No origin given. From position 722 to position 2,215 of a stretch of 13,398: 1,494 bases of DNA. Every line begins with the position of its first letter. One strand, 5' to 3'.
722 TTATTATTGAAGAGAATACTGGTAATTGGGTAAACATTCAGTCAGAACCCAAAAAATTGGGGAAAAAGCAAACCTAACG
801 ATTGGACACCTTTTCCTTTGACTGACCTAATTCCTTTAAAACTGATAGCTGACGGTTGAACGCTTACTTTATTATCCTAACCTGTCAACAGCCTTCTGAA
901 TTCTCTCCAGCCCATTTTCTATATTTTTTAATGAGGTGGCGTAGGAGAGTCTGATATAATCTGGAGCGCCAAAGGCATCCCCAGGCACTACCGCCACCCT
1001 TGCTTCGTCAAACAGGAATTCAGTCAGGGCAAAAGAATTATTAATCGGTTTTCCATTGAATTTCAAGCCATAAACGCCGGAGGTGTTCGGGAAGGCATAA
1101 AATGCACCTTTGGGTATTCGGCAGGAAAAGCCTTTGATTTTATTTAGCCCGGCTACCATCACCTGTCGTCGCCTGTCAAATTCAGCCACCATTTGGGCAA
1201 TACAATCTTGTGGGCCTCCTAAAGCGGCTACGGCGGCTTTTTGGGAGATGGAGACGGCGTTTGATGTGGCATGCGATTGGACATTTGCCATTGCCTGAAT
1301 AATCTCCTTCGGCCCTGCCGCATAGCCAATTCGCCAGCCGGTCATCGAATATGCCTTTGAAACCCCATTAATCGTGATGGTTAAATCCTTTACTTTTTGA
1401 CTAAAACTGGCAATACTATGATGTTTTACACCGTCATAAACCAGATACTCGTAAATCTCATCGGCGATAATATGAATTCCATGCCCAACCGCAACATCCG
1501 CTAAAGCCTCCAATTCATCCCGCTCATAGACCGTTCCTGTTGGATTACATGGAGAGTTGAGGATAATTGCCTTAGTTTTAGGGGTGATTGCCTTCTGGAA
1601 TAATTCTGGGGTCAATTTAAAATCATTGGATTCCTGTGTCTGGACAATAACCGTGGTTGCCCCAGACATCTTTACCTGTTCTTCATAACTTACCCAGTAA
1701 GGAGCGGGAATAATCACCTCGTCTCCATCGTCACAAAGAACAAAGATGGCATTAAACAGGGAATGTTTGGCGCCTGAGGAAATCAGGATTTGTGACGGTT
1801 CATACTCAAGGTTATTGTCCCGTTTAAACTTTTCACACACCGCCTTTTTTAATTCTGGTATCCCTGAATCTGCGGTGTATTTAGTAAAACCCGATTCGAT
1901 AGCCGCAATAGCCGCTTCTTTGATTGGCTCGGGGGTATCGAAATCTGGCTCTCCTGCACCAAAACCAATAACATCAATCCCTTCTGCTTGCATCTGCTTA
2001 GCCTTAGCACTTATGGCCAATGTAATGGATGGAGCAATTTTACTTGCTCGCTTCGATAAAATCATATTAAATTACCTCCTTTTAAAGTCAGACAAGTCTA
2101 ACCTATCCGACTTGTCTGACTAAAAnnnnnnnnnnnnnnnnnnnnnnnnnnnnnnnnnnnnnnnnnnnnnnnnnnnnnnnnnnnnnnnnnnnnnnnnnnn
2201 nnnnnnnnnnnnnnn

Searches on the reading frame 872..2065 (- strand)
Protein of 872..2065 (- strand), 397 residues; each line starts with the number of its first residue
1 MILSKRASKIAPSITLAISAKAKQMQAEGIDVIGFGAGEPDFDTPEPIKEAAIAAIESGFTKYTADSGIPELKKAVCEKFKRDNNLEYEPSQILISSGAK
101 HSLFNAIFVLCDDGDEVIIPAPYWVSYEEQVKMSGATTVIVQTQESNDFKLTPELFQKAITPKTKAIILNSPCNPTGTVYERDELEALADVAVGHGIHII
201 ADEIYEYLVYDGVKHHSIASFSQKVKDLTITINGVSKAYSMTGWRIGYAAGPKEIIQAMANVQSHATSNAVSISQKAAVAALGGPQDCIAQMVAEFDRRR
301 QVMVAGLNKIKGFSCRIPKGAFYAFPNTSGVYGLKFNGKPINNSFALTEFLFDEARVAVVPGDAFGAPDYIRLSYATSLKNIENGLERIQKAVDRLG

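Call 48: list_cluster_members(proteins=[P0001, P0007, P0005, window:872-2065:-, window:12157-12267:+, window:12148-12267:+])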
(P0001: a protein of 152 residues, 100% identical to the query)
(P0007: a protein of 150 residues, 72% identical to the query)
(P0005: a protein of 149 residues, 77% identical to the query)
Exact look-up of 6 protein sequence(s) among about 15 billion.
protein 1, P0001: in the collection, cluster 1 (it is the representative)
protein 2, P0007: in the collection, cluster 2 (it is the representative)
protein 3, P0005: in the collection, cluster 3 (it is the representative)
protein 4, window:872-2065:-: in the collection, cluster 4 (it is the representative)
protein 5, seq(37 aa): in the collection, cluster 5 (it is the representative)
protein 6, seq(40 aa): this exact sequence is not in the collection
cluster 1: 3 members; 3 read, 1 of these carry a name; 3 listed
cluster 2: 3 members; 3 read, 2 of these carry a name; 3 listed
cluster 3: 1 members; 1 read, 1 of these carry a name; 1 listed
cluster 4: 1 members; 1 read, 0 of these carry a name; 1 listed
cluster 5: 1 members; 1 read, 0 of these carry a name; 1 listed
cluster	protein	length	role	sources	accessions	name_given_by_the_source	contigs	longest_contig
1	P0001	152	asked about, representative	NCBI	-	-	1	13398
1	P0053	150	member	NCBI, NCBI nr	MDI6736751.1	MAG: helix-turn-helix domain-containing protein [bacterium] | helix-turn-helix domain-containing protein [bacterium]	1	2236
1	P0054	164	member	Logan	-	-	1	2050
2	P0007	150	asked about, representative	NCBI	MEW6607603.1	MAG: hypothetical protein AB1414_09130 [bacterium]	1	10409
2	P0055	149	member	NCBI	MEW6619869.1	MAG: hypothetical protein AB1422_11135 [bacterium]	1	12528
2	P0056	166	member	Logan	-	-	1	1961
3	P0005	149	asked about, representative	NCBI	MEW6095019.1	MAG: helix-turn-helix domain-containing protein [bacterium]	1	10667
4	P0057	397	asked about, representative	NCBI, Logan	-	-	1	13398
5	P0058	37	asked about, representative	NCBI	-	-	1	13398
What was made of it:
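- Checked: It is not truly unannotated: the exact 37-aa product is on record for this contig (call 48).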
